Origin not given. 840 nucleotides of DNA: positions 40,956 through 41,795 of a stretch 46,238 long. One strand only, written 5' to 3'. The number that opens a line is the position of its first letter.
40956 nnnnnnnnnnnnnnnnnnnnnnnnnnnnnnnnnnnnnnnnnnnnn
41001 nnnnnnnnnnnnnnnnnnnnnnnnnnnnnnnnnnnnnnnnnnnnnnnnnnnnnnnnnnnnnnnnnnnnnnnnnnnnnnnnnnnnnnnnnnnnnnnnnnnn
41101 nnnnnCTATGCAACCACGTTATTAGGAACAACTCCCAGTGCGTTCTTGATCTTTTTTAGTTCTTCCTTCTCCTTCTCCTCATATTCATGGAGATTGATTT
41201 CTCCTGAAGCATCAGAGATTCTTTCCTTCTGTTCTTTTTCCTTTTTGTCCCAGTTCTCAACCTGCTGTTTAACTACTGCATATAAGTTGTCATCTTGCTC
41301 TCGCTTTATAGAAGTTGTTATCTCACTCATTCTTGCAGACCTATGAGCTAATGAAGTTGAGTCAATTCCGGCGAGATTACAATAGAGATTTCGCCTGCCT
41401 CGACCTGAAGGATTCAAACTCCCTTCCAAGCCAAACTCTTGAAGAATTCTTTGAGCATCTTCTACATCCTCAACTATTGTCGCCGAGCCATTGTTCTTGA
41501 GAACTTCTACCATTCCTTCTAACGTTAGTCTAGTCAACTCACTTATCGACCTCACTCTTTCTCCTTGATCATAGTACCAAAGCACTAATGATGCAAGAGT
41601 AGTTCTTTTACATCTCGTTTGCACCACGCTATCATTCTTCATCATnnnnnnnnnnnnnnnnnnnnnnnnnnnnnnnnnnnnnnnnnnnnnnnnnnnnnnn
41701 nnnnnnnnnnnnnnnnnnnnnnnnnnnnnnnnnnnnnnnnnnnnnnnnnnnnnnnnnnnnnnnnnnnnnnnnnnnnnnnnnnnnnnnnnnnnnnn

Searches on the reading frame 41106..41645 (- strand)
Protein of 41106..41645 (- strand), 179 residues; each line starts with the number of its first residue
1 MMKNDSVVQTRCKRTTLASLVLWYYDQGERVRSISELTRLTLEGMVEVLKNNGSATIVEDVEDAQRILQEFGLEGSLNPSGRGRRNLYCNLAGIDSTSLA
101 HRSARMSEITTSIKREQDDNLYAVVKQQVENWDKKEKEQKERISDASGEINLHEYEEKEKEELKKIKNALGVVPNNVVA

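Call 10: search_protein_families(library=pfam, proteins=[window:41106-41645:-], max_evalue=0.01)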
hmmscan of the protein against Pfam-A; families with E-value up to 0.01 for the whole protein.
window:41106-41645:- (179 aa): 1 family
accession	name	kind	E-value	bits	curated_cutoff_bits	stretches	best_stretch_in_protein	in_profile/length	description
PF15967.10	Nucleoporin_FG2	-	0.00041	19.4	32.3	1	90-170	218-298/604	Nucleoporin FG repeated region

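Call 17: find_related_loci(query=window:41106-41645:-, collection=viral_contigs, flank=6000)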
Query window:41106-41645:- (179 aa) in viral_contigs; peptide patterns used: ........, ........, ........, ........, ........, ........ (x = any residue, [..] = any of these).
8 stretches matched a pattern, but none encodes a relative of the query by tblastn (E <= 1e-3).

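Call 30: search_protein_families(library=phrogs, proteins=[window:41106-41645:-], max_evalue=0.01)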
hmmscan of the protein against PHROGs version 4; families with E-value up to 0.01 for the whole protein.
window:41106-41645:- (179 aa): 0 families

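Call 37: find_encoding_contigs(protein=window:41106-41645:-, flank=3000, max_places=10)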
Protein window:41106-41645:- (179 aa): no gene with exactly this product is on record in the collection.

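Call 38: find_related_loci(query=window:41106-41645:-, collection=metagenome_contigs, flank=3000)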
Query window:41106-41645:- (179 aa) in metagenome_contigs; peptide patterns used: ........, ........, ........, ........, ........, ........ (x = any residue, [..] = any of these).
374 stretches matched a pattern; 1 encode a relative of the query (tblastn E <= 1e-3); 1 distinct loci.
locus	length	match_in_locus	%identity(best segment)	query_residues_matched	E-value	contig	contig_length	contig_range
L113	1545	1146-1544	54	1-132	2e-40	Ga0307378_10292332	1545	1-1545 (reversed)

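Call 43: find_homologous_proteins(query=window:41106-41645:-, max_evalue=0.001)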
Query window:41106-41645:- (179 aa): 7 proteins with E <= 0.001 among 700 candidates.
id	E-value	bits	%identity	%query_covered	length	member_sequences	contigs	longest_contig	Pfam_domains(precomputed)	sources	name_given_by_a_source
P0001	1.9e-108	377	100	99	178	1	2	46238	-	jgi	-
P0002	5.1e-84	298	80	99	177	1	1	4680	-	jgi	-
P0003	2.1e-51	192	60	99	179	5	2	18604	-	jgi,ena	-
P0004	4.1e-51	191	58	99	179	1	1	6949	-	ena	-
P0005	3.8e-45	172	55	85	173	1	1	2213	-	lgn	-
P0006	1.2e-41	160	55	82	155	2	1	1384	-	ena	-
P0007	2.1e-16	78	59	50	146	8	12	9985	-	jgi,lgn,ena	-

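Call 44: find_encoding_contigs(protein=P0002, flank=4000, max_places=4)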
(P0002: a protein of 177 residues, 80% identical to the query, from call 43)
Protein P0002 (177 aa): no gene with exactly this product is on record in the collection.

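Call 45: find_encoding_contigs(protein=P0003, flank=4000, max_places=4)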
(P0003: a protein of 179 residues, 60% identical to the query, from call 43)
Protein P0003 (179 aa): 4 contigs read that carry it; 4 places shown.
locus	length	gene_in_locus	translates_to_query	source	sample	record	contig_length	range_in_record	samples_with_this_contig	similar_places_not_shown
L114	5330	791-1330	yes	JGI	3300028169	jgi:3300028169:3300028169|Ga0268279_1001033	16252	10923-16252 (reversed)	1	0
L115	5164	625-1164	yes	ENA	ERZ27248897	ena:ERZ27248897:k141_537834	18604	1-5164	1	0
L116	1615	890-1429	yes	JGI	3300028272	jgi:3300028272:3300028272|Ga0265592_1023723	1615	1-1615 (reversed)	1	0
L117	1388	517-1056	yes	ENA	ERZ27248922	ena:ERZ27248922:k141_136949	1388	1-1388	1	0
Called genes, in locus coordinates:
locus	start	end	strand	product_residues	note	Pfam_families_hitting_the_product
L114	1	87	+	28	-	?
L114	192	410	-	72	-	-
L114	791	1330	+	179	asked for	-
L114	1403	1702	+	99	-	-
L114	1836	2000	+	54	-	-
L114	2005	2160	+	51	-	-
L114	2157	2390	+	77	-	-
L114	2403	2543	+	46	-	-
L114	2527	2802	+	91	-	-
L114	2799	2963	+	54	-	-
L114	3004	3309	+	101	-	-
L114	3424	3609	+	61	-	-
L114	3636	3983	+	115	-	-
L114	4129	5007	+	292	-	PF01068:DNA_ligase_A_M, PF14743:DNA_ligase_OB_2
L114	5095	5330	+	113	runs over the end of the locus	PF23992:Pam3_gp32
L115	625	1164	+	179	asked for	-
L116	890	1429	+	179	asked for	-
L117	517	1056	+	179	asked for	-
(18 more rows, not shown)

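Call 46: find_encoding_contigs(protein=P0004, flank=4000, max_places=4)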
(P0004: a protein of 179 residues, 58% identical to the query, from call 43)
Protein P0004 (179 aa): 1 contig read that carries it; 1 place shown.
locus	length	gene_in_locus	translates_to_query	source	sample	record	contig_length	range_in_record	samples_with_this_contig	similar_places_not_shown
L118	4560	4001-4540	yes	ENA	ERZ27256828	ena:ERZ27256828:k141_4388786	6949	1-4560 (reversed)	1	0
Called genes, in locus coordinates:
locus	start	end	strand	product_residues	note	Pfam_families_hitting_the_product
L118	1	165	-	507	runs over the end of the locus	-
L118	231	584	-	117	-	-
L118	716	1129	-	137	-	PF11351:GTA_holin_3TM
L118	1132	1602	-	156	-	-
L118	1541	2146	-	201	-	PF00196:GerE (weak)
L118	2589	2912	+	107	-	-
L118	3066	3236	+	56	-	-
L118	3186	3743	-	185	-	-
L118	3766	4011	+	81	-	-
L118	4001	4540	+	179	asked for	-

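Call 49: find_encoding_contigs(protein=P0007, flank=2500, max_places=8)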
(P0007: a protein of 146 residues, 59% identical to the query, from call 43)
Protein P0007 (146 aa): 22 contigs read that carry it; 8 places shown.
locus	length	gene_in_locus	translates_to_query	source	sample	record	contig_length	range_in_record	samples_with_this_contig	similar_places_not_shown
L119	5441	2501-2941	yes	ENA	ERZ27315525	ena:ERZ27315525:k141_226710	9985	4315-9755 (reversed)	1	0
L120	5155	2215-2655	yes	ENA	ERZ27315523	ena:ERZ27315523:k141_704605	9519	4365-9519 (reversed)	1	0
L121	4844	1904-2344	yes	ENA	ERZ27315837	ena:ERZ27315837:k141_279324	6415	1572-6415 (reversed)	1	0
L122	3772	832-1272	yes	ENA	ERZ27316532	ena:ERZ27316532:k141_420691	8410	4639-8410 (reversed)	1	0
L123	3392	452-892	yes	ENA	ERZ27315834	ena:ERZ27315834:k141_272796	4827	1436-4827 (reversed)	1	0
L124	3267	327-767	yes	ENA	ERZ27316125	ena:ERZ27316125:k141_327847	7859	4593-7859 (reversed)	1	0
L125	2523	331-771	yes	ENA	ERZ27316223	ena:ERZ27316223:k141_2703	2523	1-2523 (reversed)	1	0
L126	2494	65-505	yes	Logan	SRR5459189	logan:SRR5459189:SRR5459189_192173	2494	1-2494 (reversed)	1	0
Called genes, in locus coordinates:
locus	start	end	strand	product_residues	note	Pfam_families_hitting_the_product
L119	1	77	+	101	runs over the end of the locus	?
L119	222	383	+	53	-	-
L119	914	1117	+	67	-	-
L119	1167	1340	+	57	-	-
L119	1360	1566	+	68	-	-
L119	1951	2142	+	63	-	-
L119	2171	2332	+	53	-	-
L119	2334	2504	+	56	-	-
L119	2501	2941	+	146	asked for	-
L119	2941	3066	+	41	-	-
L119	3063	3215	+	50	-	-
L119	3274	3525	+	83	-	-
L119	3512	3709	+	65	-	-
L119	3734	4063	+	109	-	-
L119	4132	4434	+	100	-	-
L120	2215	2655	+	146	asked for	-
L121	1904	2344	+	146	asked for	-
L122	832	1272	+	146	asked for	-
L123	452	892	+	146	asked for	-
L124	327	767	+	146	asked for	-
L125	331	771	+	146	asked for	-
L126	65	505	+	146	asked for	-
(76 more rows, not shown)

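Call 50: find_encoding_contigs(protein=P0006, flank=2500, max_places=3)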
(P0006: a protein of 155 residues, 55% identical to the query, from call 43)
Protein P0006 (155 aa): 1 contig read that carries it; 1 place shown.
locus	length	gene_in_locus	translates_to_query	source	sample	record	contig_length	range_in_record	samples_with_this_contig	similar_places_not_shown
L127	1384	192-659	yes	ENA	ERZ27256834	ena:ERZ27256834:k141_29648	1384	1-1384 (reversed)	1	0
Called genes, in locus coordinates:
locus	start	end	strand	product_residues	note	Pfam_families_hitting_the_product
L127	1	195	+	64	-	?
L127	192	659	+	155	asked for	-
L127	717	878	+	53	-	-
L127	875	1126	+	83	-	-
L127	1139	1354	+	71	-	-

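Call 51: find_encoding_contigs(protein=P0005, flank=2500, max_places=3)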
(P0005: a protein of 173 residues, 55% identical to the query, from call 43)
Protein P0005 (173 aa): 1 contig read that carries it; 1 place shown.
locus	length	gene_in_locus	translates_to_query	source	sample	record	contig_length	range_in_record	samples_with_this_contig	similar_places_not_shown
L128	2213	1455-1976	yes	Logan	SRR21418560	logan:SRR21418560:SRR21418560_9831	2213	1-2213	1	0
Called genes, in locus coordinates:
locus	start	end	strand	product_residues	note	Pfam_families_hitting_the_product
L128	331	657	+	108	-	-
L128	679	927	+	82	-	-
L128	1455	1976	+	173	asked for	-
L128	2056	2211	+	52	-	?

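Call 55: search_solved_structures(query=A1, max_evalue=10, show_alignments=2)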
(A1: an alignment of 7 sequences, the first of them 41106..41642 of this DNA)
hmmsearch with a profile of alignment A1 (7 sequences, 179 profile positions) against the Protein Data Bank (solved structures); distinct sequences matched with E-value up to 10: 9.
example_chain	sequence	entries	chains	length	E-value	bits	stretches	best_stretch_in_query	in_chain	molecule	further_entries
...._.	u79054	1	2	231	0.005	20.2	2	27-85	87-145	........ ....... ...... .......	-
5cws_E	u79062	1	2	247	0.17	15.1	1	31-152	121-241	Nucleoporin NUP57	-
7tbi_O1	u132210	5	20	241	0.2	14.9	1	31-151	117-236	Nup49 | NUP54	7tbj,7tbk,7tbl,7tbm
8fbi_A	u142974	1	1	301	0.33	14.2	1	28-152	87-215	KWOCA_39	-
9v4l_A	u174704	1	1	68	0.35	14.1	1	117-162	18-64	de novo designed Zinc binding protein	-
1wcm_D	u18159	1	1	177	0.4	13.9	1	55-144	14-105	DNA-DIRECTED RNA POLYMERASE II 32 KDA POLYPEPTIDE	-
5fmf_D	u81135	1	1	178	0.41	13.9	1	55-144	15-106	RNA POLYMERASE II PRE-INITIATION COMPLEX, RPB4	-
3m70_A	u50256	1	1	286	0.5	13.6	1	55-124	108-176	Tellurite resistance protein tehB homolog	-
7uhb_K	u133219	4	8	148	0.67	13.2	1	22-69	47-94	Multivalent miniprotein inhibitor AHB2-2GS-SB175 | Pan-variant miniprotein TRI2-2 | TRI2-2 minibinder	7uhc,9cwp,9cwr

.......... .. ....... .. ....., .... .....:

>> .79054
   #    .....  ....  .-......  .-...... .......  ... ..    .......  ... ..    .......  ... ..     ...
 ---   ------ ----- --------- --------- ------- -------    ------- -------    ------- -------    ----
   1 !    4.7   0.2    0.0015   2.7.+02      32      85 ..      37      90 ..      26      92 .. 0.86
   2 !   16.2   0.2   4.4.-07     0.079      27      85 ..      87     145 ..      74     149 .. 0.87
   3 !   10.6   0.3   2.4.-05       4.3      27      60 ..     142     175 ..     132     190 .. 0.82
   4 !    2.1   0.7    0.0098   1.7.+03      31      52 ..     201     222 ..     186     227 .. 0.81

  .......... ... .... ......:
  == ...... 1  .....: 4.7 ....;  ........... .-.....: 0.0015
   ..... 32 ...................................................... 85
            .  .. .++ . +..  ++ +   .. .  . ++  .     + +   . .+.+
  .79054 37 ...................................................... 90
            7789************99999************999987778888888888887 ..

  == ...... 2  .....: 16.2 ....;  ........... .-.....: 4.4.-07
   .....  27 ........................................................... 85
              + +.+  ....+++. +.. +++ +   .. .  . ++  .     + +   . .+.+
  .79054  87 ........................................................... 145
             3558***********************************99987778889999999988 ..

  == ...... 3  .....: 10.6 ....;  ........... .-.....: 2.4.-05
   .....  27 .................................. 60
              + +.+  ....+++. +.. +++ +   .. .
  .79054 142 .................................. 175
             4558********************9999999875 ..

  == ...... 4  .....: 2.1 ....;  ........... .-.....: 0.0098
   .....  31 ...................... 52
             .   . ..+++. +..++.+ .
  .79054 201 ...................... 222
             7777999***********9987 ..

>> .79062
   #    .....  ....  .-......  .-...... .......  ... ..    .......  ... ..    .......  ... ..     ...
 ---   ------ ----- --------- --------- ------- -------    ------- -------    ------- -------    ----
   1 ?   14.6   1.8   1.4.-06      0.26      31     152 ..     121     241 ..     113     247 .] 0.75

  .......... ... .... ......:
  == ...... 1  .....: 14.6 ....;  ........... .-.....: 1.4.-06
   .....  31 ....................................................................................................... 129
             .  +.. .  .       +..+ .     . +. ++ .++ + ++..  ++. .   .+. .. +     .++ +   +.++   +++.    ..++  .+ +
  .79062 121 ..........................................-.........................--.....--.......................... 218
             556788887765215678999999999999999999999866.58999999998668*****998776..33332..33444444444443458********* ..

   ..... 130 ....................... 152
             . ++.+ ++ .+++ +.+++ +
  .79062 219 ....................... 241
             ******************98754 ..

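Call 59: predict_structure(alignment_id=A1)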
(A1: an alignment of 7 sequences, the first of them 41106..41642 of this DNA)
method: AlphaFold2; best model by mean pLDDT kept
length: 178 residues; sequences in the alignment: 7
mean_pLDDT: 62.2   pTM: 0.31
mean pLDDT of the five models: 62.2, 56.5, 56.4, 54.1, 50.7
residues with pLDDT >= 90: 0; 70-90: 75; 50-70: 56; < 50: 47
segments of 3 or more residues with pLDDT < 50: 83-97, 111-118, 142-149, 171-178
pLDDT, mean of each block of 10 residues (from residue 1): 59 75 77 77 76 74 78 58 46 45 51 48 68 67 46 65 65 42
secondary structure, 60 per line:
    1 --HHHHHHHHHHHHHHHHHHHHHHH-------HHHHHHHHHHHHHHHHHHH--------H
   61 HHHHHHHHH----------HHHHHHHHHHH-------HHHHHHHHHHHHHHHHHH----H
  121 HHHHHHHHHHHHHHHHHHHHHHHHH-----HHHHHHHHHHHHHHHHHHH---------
elements in order: H3-25 H33-51 H60-69 H80-90 H98-115 H120-145 H151-169

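Call 62: fold_search(model_id=the predicted structure, library=pdb)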
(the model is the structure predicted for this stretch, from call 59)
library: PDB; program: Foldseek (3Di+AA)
matches with E <= 10: 10; with E <= 0.001: 0
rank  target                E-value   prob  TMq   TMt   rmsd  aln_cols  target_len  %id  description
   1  3nwi_C                4.1e+00  0.02  0.11  0.10  16.0       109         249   17  The Soluble Domain Structure of the ZntB Zn2+ Efflux System (released 2011-03-23)
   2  6ybw_y                5.8e+00  0.02  0.17  0.18  21.4       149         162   15  Structure of a human 48S translational initiation complex - 40S body (released 2020-09-16)
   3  3nwi_E                6.2e+00  0.01  0.11  0.09  16.0       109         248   17  The Soluble Domain Structure of the ZntB Zn2+ Efflux System (released 2011-03-23)
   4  1wty_A                6.7e+00  0.06  0.17  0.25  11.1        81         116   16  Crystal structure of a probable nucleotidyl transferase protein from thermus thermophilus HB8 (released 2004-12-07)
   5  3nwi_B                6.7e+00  0.01  0.11  0.08  15.3       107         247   17  The Soluble Domain Structure of the ZntB Zn2+ Efflux System (released 2011-03-23)
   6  3nwi_A                7.2e+00  0.01  0.11  0.10  13.3       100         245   20  The Soluble Domain Structure of the ZntB Zn2+ Efflux System (released 2011-03-23)
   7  7nna                  8.8e+00  0.01  0.15  0.14  39.0       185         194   11  Toxin Import Through the Antibiotic Efflux Channel TolC (released 2021-07-07)
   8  1wty_B                9.5e+00  0.04  0.17  0.26  11.4        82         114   13  Crystal structure of a probable nucleotidyl transferase protein from thermus thermophilus HB8 (released 2004-12-07)
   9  7px9_E                9.5e+00  0.02  0.12  0.06   9.8        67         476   18  Substrate-engaged mycobacterial Proteasome-associated ATPase - focused 3D refinement (state A) (released 2022-01-19)
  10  6pmi_F                9.5e+00  0.01  0.13  0.10  23.6       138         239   14  Sigm28-transcription initiation complex with specific promoter at the state 1 (released 2020-05-13)

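Call 82: search_protein_representatives(alignment_id=A1)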
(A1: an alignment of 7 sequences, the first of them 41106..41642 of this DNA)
Query: 7 sequences, 179 profile positions. Proteins with E-value up to 0.001 (for the whole library): 507; up to 1e-10: 128; up to 1e-30: 5. The best 150 are listed.
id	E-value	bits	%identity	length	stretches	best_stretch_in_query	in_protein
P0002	4.6e-82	290.7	-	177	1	1-179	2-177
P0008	1.8e-48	181.3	-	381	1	7-113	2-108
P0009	1.2e-36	142.8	-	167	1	2-137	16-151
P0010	2.5e-33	131.9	-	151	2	2-99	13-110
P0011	5.8e-31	124.2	-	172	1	2-178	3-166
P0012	7.7e-30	120.6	-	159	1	1-151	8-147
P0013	2.5e-28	115.6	-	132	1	1-136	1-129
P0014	4.3e-28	114.9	-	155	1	2-159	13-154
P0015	6.5e-28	114.3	-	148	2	1-110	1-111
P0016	2.4e-27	112.4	-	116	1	1-114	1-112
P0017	9.6e-27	110.5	-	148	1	4-110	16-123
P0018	1.4e-19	87.1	-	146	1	4-112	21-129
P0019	6.8e-19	84.9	-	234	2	3-80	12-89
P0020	1.2e-18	84.2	-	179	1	4-111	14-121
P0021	2.0e-18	83.4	-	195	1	2-168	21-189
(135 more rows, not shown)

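Call 85: search_protein_families(library=pfam, alignment_id=A2, max_evalue=0.01)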
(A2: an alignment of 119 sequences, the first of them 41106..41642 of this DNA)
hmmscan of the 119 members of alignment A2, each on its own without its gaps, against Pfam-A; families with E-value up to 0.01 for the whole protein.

A. member 1, window:41106-41642:- (178 aa): 1 family
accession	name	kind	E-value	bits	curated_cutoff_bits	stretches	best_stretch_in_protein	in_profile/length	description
PF15967.10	Nucleoporin_FG2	-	0.0004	19.4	32.3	1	89-169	218-298/604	Nucleoporin FG repeated region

B. families by the number of members that match (of 119 scanned): 10 families
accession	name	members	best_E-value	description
PF15967.10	Nucleoporin_FG2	1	0.0004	Nucleoporin FG repeated region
PF13700.11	DUF4158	1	0.0021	Domain of unknown function (DUF4158)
PF10234.14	Cluap1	1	0.0022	Clusterin-associated protein-1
PF12745.12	HGTP_anticodon2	1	0.0024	Anticodon binding domain of tRNAs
PF16389.11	DUF4998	1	0.0028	Domain of unknown function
PF05698.19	Trigger_C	1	0.0028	Bacterial trigger factor protein (TF) C-terminus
PF16298.10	DUF4940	1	0.0028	Domain of unknown function (DUF4940)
PF01402.27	RHH_1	1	0.0042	Ribbon-helix-helix protein, copG family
PF03848.20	TehB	1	0.0078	Tellurite resistance protein TehB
PF13118.11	DUF3972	1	0.008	Protein of unknown function (DUF3972)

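Call 86: predict_structure(alignment_id=A2)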
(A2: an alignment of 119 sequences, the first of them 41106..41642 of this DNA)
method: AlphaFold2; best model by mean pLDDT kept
length: 178 residues; sequences in the alignment: 119
mean_pLDDT: 90.9   pTM: 0.53
mean pLDDT of the five models: 90.9, 89.8, 89.5, 87.9, 87.6
residues with pLDDT >= 90: 134; 70-90: 33; 50-70: 11; < 50: 0
segments of 3 or more residues with pLDDT < 50: none
pLDDT, mean of each block of 10 residues (from residue 1): 95 98 98 97 97 96 97 95 95 74 86 91 95 95 75 87 91 72
secondary structure, 60 per line:
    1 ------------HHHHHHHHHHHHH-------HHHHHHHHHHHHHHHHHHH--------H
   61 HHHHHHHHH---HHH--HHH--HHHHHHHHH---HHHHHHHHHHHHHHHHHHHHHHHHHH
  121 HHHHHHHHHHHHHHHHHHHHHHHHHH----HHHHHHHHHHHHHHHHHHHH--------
elements in order: H13-25 H33-51 H60-69 H83-91 H95-146 H151-170

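Call 88: fold_search(model_id=the predicted structure, library=pdb)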
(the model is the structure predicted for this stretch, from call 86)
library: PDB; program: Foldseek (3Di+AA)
matches with E <= 10: 29; with E <= 0.001: 0
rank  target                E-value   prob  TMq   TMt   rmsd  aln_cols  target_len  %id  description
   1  6vsk                  1.6e+00  0.06  0.13  0.15  11.3        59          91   22  Crystal structure of the P-Rex1 DEP1 domain (released 2020-07-22)
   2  1wty_A                3.5e+00  0.09  0.16  0.24  10.0        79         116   15  Crystal structure of a probable nucleotidyl transferase protein from thermus thermophilus HB8 (released 2004-12-07)
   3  9lew_G                4.9e+00  0.07  0.18  0.31  18.3        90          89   14  The crystal structure of DinJ-YafQ complex from Vibrio cholerae (released 2025-07-30)
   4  2np2_A                5.2e+00  0.08  0.15  0.22   6.2        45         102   16  Hbb-DNA complex (released 2007-02-27)
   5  3umg_A                5.2e+00  0.03  0.14  0.12  12.3        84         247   15  Crystal Structure of the Defluorinating L-2-Haloacid Dehalogenase Rha0230 (released 2012-11-14)
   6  1dp3_MODEL_1_A        5.6e+00  0.06  0.15  0.35   7.4        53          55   17  SOLUTION STRUCTURE OF THE DNA BINDING DOMAIN OF THE TRAM PROTEIN (released 2001-04-04)
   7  4kzx_J                5.6e+00  0.06  0.19  0.18   9.4        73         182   14  Rabbit 40S ribosomal subunit in complex with eIF1. (released 2013-07-24)
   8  4pac                  5.6e+00  0.04  0.17  0.20  21.7       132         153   14  Crystal Structure of Histidine-containing Phosphotransfer Protein AHP2 from Arabidopsis thaliana (released 2015-05-20)
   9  3umg_E                5.6e+00  0.03  0.14  0.12  12.3        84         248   15  Crystal Structure of the Defluorinating L-2-Haloacid Dehalogenase Rha0230 (released 2012-11-14)
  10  6rw4_2                5.6e+00  0.02  0.10  0.13  15.6        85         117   10  Structure of human mitochondrial 28S ribosome in complex with mitochondrial IF3 (released 2020-06-03)
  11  7edx_J                6.4e+00  0.09  0.18  0.34  10.8        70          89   13  p53-bound TFIID-based core PIC on HDM2 promoter (released 2021-05-05)
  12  9lew_C                6.4e+00  0.06  0.17  0.28  16.1        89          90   13  The crystal structure of DinJ-YafQ complex from Vibrio cholerae (released 2025-07-30)
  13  9lew_A                6.4e+00  0.02  0.14  0.23  15.2        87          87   18  The crystal structure of DinJ-YafQ complex from Vibrio cholerae (released 2025-07-30)
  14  2ba3_MODEL_1_A        6.8e+00  0.08  0.16  0.42   4.1        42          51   19  NMR Structure of NikA N-terminal Fragment (released 2006-10-03)
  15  3tvi_I                6.8e+00  0.06  0.14  0.06  12.3        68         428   15  Crystal structure of Clostridium acetobutylicum aspartate kinase (CaAK): An important allosteric enzyme for industrial (released 2011-11-09)
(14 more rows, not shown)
